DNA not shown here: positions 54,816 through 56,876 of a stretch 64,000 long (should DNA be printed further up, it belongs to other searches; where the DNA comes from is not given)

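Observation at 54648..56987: HerA/FtsK-type ATPase gene inserted inside the origin region between rpmH and dnaA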

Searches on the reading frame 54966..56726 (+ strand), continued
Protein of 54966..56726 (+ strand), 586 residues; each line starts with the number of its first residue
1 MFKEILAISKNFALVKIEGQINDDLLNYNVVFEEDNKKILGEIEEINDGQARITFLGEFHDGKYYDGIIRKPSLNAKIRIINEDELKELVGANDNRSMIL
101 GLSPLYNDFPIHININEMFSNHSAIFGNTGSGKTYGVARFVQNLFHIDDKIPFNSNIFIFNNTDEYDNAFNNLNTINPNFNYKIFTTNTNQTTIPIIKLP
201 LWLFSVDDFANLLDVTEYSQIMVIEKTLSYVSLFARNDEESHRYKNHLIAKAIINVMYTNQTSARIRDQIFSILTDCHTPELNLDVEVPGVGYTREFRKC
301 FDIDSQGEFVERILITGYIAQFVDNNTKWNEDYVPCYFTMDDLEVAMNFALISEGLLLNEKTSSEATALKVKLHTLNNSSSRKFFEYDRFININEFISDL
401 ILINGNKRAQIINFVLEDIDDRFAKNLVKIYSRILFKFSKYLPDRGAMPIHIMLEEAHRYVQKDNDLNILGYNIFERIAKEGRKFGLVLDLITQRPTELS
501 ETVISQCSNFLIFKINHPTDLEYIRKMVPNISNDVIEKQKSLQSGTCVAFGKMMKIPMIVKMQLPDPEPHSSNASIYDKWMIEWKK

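Call 55: find_encoding_contigs(protein=P0307, flank=6000, max_places=1)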
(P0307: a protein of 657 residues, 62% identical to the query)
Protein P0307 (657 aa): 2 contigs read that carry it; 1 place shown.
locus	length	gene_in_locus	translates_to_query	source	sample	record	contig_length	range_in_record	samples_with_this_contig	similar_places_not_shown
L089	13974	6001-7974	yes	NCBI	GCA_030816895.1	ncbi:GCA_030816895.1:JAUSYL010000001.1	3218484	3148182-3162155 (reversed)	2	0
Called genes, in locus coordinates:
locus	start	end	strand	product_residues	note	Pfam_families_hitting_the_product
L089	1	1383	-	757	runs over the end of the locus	PF01138:RNase_PH, PF03725:RNase_PH_C (faint), PF03726:PNPase, PF01138:RNase_PH, PF00013:KH_1, PF00575:S1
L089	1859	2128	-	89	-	PF00312:Ribosomal_S15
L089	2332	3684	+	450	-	PF05977:MFS_3, PF07690:MFS_1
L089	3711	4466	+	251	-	PF07510:GmrSD_C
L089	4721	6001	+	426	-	PF13289:SIR2_2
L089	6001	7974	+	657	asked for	PF01580:FtsK_SpoIIIE (faint), PF01935:DUF87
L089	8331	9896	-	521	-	PF00939:Na_sulph_symp, PF03600:CitMHS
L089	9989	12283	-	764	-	PF00580:UvrD-helicase (faint), PF02562:PhoH (faint), PF13245:AAA_19 (faint), PF01443:Viral_helicase1 (faint), PF13361:UvrD_C (faint), PF13538:UvrD_C_2 (weak)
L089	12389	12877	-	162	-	PF04892:VanZ-LLP1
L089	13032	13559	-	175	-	PF00156:Pribosyltran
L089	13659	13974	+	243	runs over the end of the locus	PF13398:Peptidase_M50B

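Call 56: find_encoding_contigs(protein=P0372, flank=6000, max_places=1)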
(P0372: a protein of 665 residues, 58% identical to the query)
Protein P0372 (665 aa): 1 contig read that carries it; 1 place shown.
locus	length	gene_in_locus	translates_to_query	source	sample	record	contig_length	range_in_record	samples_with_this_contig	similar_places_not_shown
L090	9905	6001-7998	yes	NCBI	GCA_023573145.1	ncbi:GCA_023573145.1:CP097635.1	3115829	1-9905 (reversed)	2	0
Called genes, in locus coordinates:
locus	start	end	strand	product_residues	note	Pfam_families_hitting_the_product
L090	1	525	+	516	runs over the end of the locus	PF00005:ABC_tran, PF13304:AAA_21 (faint), PF00005:ABC_tran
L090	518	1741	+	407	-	PF02653:BPD_transp_2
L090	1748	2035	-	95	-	PF09951:Imm33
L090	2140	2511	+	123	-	PF07237:DUF1428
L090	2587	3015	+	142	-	PF00903:Glyoxalase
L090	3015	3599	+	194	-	PF14066:DUF4256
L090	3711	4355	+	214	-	-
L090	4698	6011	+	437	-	PF13289:SIR2_2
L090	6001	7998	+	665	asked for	PF01580:FtsK_SpoIIIE (faint), PF01935:DUF87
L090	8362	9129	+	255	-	-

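Call 57: find_encoding_contigs(protein=P0380, flank=6000, max_places=2)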
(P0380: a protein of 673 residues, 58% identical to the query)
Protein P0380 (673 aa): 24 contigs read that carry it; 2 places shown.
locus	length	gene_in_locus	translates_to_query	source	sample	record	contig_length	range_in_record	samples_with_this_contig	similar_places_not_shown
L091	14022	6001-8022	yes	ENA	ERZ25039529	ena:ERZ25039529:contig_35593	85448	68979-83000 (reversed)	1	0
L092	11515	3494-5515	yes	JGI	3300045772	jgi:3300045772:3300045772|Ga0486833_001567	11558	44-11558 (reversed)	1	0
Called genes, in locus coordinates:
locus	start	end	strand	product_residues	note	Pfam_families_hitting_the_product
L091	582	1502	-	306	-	PF02899:Phage_int_SAM_1 (weak), PF00589:Phage_integrase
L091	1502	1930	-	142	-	PF06250:YhcG_C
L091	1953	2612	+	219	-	-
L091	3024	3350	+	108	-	-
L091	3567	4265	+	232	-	PF01656:CbiA, PF07015:VirC1, PF09140:MipZ (weak), PF10609:ParA, PF13614:AAA_31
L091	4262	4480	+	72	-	-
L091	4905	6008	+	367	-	PF13289:SIR2_2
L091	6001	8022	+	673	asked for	PF01580:FtsK_SpoIIIE (faint), PF01935:DUF87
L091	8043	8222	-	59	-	-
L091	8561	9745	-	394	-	PF01636:APH (faint), PF03109:ABC1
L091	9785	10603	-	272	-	-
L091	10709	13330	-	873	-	-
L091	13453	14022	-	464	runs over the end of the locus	PF10103:Zincin_2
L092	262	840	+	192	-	-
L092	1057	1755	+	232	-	PF01656:CbiA, PF07015:VirC1, PF09140:MipZ (weak), PF10609:ParA, PF13614:AAA_31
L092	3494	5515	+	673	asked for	PF01580:FtsK_SpoIIIE (faint), PF01935:DUF87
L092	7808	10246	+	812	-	PF27097:VirB4_TrbE_N, PF10412:TrwB_AAD_bind (faint), PF03135:CagE_TrbE_VirB, PF01935:DUF87, PF19044:P-loop_TraG, PF12846:AAA_10 (weak)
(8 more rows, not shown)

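Call 60: find_related_loci(query=P0133, collection=metagenome_contigs, flank=5000)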
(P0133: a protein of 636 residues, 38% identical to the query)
Query P0133 (636 aa) in metagenome_contigs; peptide patterns used: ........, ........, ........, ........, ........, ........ (x = any residue, [..] = any of these).
116 stretches matched a pattern, but none encodes a relative of the query by tblastn (E <= 1e-3).

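Call 62: find_related_loci(query=A3, collection=metagenome_contigs, flank=5000)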
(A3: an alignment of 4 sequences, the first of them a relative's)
Query A3 (636 aa) in metagenome_contigs; peptide patterns used: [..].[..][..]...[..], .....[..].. (x = any residue, [..] = any of these).
600 stretches matched a pattern (row limit reached: there are more); 429 encode a relative of the query (tblastn E <= 1e-3); the best 80 are kept; 80 distinct loci.
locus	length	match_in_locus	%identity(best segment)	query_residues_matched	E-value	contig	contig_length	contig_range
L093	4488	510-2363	46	1-634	0e+0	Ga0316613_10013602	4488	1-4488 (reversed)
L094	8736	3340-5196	46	1-634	1e-172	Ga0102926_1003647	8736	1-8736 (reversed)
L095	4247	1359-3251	43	1-634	3e-179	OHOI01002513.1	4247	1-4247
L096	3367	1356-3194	44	1-634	0e+0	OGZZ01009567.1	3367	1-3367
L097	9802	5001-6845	44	1-634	7e-172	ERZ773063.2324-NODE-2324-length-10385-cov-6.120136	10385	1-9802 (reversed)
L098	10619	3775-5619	45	1-634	6e-170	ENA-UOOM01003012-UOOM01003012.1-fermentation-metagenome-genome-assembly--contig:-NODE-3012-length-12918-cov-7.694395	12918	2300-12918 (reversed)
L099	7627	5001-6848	44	1-634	6e-169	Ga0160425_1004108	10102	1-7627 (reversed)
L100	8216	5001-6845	43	1-634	2e-168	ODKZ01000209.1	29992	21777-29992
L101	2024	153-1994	44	1-634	1e-178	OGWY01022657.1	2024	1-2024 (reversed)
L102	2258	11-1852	43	1-634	9e-175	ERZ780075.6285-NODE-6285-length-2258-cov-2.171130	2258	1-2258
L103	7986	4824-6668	45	1-634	2e-161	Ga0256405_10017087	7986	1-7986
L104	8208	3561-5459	41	1-634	4e-155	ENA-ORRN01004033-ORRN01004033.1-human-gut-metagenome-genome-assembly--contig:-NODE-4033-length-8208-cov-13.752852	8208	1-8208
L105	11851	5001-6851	47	1-634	2e-179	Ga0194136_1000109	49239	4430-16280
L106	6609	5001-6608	42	1-557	3e-135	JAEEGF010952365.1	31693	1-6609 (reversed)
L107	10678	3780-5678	38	4-634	1e-123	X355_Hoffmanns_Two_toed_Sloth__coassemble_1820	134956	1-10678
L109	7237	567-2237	37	42-634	1e-117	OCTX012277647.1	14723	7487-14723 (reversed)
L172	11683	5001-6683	33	30-633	3e-94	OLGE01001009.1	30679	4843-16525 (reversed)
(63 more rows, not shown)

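Call 64: search_protein_families(library=pfam, proteins=[L094:2202-3353:+, L095:54-1343:+, L097:3866-5008:+, L098:2541-3782:+, L099:3782-4999:+, L104:2311-3564:+, L105:3875-4999:+, L107:2492-3772:+], max_evalue=0.001)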
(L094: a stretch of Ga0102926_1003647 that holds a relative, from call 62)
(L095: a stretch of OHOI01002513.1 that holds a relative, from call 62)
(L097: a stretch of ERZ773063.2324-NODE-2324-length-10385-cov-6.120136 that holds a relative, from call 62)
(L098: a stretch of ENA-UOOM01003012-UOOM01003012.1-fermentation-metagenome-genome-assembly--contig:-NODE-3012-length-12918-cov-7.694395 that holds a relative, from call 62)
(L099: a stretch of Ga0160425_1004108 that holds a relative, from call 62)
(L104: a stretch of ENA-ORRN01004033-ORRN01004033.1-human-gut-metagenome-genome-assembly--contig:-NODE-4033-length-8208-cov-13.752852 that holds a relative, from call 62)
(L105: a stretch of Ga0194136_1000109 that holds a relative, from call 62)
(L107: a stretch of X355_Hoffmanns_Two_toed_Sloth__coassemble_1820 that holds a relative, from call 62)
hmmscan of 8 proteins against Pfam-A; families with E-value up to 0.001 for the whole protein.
L094:2202-3353:+ (383 aa): 1 family
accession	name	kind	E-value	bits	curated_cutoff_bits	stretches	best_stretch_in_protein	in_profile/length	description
PF13289.12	SIR2_2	-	3.2e-11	43.9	24.5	1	158-302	3-105/141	SIR2-like domain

L095:54-1343:+ (429 aa): 1 family
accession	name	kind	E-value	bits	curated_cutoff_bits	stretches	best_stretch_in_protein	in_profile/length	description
PF13289.12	SIR2_2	-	2.2e-12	47.7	24.5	1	194-355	2-111/141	SIR2-like domain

L097:3866-5008:+ (380 aa): 1 family
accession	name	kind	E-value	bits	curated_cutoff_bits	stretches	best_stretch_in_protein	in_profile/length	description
PF13289.12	SIR2_2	-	3.2e-13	50.4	24.5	1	158-301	3-103/141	SIR2-like domain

L098:2541-3782:+ (413 aa): 2 families
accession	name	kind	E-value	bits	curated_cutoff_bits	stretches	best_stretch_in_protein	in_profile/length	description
PF13289.12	SIR2_2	-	2.6e-13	50.7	24.5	1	190-338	3-108/141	SIR2-like domain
PF23319.1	CobW_C_DAAF9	-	0.00099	19.4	27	0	230-278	15-62/69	DAAF9 CobW_C-like domain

L099:3782-4999:+ (405 aa): 1 family
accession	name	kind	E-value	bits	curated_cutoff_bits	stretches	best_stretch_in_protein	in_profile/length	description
PF13289.12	SIR2_2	-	4.5e-12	46.7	24.5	1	184-336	2-111/141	SIR2-like domain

L104:2311-3564:+ (417 aa): 1 family
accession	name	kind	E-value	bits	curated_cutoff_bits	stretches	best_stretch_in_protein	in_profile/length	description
PF13289.12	SIR2_2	-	2.2e-12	47.7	24.5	1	191-333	3-102/141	SIR2-like domain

L105:3875-4999:+ (374 aa): 1 family
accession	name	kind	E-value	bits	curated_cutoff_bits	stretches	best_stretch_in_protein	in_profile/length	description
PF13289.12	SIR2_2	-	1.1e-10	42.2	24.5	1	154-296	3-103/141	SIR2-like domain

L107:2492-3772:+ (426 aa): 1 family
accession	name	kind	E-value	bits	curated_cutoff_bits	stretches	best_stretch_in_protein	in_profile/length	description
PF13289.12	SIR2_2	-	1.9e-10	41.5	24.5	1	188-342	2-104/141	SIR2-like domain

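Call 67: find_homologous_proteins(query=P0124, max_evalue=1e-30)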
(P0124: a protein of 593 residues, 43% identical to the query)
Query P0124 (593 aa): 8000 proteins with E <= 1e-30 among 8000 candidates; the best 120 are listed.
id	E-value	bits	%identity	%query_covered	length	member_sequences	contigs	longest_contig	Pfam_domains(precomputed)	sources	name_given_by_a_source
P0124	0.0e+0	1313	100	100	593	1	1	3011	PF01935.24,PF01580.25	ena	-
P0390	0.0e+0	1310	100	100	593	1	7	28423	PF01935.24,PF01580.25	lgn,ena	-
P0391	0.0e+0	1307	99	100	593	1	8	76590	PF01935.24,PF01580.25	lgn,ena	-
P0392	0.0e+0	1307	99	100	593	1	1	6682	PF01935.24,PF01580.25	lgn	-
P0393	0.0e+0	1306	99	100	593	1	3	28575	PF01935.24,PF01580.25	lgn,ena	-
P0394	0.0e+0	1306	99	100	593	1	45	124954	PF01935.24,PF01580.25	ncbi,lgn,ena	-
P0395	0.0e+0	1305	99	100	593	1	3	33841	PF01935.24,PF01580.25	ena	-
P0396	0.0e+0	1305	99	100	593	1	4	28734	PF01935.24,PF01580.25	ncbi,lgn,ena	-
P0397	0.0e+0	1305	99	100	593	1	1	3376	PF01935.24,PF01580.25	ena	-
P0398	0.0e+0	1303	99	100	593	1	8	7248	PF01935.24,PF01580.25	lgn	-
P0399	0.0e+0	1301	99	100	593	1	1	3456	PF01935.24,PF01580.25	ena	-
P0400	0.0e+0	1243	93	99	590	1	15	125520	PF01935.24,PF01580.25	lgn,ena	-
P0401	0.0e+0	1243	93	99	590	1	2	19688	PF01935.24,PF01580.25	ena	-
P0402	0.0e+0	1242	93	99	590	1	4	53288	PF01935.24,PF01580.25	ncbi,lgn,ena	-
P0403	0.0e+0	1241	93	99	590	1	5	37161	PF01935.24,PF01580.25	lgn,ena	-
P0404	0.0e+0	1241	93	99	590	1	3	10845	PF01935.24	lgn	-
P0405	0.0e+0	1240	93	99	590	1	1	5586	PF01935.24,PF01580.25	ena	-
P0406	0.0e+0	1240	93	99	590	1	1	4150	PF01935.24,PF01580.25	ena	-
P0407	0.0e+0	1239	93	99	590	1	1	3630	PF01935.24,PF01580.25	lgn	-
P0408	0.0e+0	1238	93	99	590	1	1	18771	PF01935.24,PF01580.25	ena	-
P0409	0.0e+0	1225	91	99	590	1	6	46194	PF01935.24,PF01580.25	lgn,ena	-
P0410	0.0e+0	1225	91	99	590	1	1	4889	PF01935.24,PF01580.25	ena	-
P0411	0.0e+0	1225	91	99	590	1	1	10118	PF01935.24,PF01580.25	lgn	-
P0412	0.0e+0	1224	91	99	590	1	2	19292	PF01935.24,PF01580.25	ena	-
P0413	0.0e+0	1223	91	99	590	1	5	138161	PF01935.24,PF01580.25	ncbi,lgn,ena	-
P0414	0.0e+0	1222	91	99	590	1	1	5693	PF01935.24,PF01580.25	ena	-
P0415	0.0e+0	1212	91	99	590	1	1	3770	PF01935.24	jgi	-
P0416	0.0e+0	1190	88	99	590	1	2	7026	PF01935.24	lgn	-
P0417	0.0e+0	1189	88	99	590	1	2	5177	PF01935.24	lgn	-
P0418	0.0e+0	1178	93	94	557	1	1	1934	PF01935.24,PF01580.25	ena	-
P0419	0.0e+0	1167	85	99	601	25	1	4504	PF01935.24,PF01580.25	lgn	-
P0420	0.0e+0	1166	86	99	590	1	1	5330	PF01935.24,PF01580.25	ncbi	-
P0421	0.0e+0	1162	85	99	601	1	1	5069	PF01935.24,PF01580.25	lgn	-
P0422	0.0e+0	1157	85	99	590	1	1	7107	PF01935.24,PF01580.25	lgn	-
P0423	0.0e+0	1156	85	99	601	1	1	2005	PF01935.24,PF01580.25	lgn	-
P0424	0.0e+0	1155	85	99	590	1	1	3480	PF01935.24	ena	-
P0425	0.0e+0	1155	85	99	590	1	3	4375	PF01935.24,PF01580.25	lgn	-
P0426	0.0e+0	1154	85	99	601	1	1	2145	PF01935.24,PF01580.25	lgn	-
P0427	0.0e+0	1153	84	99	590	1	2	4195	PF01935.24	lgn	-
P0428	0.0e+0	1152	84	99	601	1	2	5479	PF01935.24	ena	-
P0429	0.0e+0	1147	85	99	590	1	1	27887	PF01935.24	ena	-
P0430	0.0e+0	1122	83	99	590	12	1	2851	PF01935.24,PF01580.25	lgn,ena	-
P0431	0.0e+0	1110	82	99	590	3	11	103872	PF01935.24,PF01580.25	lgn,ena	-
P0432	0.0e+0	1107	81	99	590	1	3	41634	PF01935.24,PF01580.25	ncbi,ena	-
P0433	0.0e+0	1037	83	96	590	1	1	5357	PF01935.24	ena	-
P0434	0.0e+0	1034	82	96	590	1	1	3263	PF01935.24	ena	-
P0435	6.0e-290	981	76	94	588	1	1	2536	PF01935.24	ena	-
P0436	2.5e-286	969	97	78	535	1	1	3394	PF01935.24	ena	-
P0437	1.9e-282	956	68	99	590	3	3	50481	PF01935.24,PF01580.25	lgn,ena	-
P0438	1.1e-275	934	67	99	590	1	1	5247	PF01935.24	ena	-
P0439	2.5e-275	932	67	99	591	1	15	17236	PF01935.24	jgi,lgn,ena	jgi:DNA helicase HerA-like ATPase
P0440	5.6e-275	931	67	99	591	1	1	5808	PF01935.24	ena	-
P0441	2.1e-274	929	67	99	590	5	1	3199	PF01935.24,PF01580.25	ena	-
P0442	8.6e-274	927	67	99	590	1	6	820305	PF01935.24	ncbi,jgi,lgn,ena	jgi:hypothetical protein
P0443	2.7e-272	922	67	99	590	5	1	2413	PF01935.24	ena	-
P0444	3.7e-272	922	67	99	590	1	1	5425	PF01935.24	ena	-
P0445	3.4e-270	915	67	99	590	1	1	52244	PF01935.24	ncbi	-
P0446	3.3e-269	912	66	100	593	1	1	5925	PF01935.24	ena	-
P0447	8.7e-269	911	66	99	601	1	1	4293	PF01935.24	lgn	-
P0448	3.0e-268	909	65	100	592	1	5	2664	PF01935.24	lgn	-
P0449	9.1e-268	907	65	100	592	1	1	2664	PF01935.24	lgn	-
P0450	4.0e-267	905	65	100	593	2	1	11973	PF01935.24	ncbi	-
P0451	1.1e-264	897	65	99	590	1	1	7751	PF01935.24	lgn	-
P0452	4.2e-264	895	65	99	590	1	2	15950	PF01935.24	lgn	-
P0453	1.3e-263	894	66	99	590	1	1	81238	PF01935.24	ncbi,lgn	ncbi:MAG: helicase HerA domain-containing protein [Ignavibacteriales bacterium]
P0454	1.4e-263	894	65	99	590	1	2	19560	PF01935.24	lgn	-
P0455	4.3e-263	892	66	99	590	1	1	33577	PF01935.24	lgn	-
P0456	7.3e-263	891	65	99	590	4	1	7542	PF01935.24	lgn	-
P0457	9.1e-263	891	65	99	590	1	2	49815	PF10412.16,PF01935.24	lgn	-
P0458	2.1e-262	890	64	99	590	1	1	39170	PF01935.24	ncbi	-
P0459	2.3e-262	890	65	99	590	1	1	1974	PF01935.24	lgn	-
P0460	2.3e-262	890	64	99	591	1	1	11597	PF01935.24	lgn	-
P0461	2.8e-262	889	65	99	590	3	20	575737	PF01935.24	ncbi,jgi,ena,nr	ncbi:MAG: ATP-binding protein [Firmicutes bacterium]|nr:ATP-binding protein [Bacillota bacterium]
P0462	3.8e-262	889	65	99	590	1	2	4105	PF01935.24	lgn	-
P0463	9.8e-262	888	65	99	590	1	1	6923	PF01935.24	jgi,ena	-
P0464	1.2e-261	887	65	99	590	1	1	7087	PF01935.24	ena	-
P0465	1.2e-261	887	63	100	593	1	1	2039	PF01935.24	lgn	-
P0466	1.3e-261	887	65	99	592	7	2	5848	PF01935.24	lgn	-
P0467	1.4e-261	887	65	99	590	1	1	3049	PF01935.24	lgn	-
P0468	1.7e-261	887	65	99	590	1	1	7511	PF01935.24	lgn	-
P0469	1.9e-261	887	65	99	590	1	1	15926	PF01935.24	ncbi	-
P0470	3.6e-261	886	65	99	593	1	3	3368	PF01935.24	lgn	-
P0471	4.5e-261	885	65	99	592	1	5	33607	PF01935.24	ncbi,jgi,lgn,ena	-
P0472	5.7e-261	885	65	99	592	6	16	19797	PF01935.24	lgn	-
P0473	7.8e-261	885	64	99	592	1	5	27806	PF01935.24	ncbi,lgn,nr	ncbi:MAG: ATP-binding protein [Bacilli bacterium]|nr:ATP-binding protein [Bacilli bacterium]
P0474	1.5e-260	884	65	97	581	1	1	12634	PF01935.24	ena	-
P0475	1.8e-260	883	65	99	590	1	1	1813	PF01935.24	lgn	-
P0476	2.9e-260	883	65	99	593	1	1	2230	PF01935.24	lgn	-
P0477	3.7e-260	882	65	99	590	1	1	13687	PF01935.24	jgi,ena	-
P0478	4.1e-260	882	65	99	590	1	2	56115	PF01935.24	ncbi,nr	ncbi:MAG: ATP-binding protein [Bacilli bacterium]|nr:ATP-binding protein [Bacilli bacterium] MDD4808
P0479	4.9e-260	882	64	99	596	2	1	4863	PF01935.24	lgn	-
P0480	5.0e-260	882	64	99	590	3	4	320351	PF01935.24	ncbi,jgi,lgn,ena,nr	ncbi:MAG: ATP-binding protein [Bacilli bacterium]|nr:ATP-binding protein [Bacilli bacterium] MDD4608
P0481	6.8e-260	881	63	99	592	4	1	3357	PF01935.24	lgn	-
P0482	7.0e-260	881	63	99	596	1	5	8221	PF01935.24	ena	-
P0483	9.5e-260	881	65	99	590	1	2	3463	PF01935.24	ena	-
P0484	1.1e-259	881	65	99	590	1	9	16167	PF01935.24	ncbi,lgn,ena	-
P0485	1.8e-259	880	63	99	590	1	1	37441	PF01935.24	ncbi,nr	ncbi:MAG: DUF87 domain-containing protein [Bacilli bacterium]|nr:DUF87 domain-containing protein [Ba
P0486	2.3e-259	880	65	99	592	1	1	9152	PF01935.24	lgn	-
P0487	2.9e-259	879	64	99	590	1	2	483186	PF01935.24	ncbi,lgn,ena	-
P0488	3.1e-259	879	64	99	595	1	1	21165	PF01935.24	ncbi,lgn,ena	-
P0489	3.2e-259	879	63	99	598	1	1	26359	PF01935.24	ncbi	-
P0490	6.2e-259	878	63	99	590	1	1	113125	PF01935.24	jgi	jgi:DNA helicase HerA-like ATPase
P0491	6.9e-259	878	63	99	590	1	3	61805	PF01935.24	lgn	-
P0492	8.7e-259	878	64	99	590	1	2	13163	PF01935.24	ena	-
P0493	1.4e-258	877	64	99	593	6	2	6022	PF01935.24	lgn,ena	-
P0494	1.7e-258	877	63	99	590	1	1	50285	PF01935.24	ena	-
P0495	2.2e-258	876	63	99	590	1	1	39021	PF01935.24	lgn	-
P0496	2.4e-258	876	64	99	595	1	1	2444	PF01935.24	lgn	-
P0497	3.3e-258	876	63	99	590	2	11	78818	PF01935.24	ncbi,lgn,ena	-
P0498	6.2e-258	875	64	99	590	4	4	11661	PF01935.24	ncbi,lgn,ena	-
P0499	6.4e-258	875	63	99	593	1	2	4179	PF01935.24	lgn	-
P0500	6.9e-258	875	63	99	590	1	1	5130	PF01935.24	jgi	-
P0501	8.2e-258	875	63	99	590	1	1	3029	PF01935.24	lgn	-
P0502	9.3e-258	874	63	99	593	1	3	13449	PF01935.24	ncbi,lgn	-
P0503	9.6e-258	874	63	99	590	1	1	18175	PF01935.24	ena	-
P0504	1.4e-257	874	63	99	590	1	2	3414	PF01935.24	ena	-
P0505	1.8e-257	873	63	99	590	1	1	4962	PF01935.24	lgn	-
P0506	1.8e-257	873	63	99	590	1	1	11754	PF01935.24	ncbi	-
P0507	2.1e-257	873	63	99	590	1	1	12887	PF01935.24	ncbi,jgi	-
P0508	2.3e-257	873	62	99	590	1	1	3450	PF01935.24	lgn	-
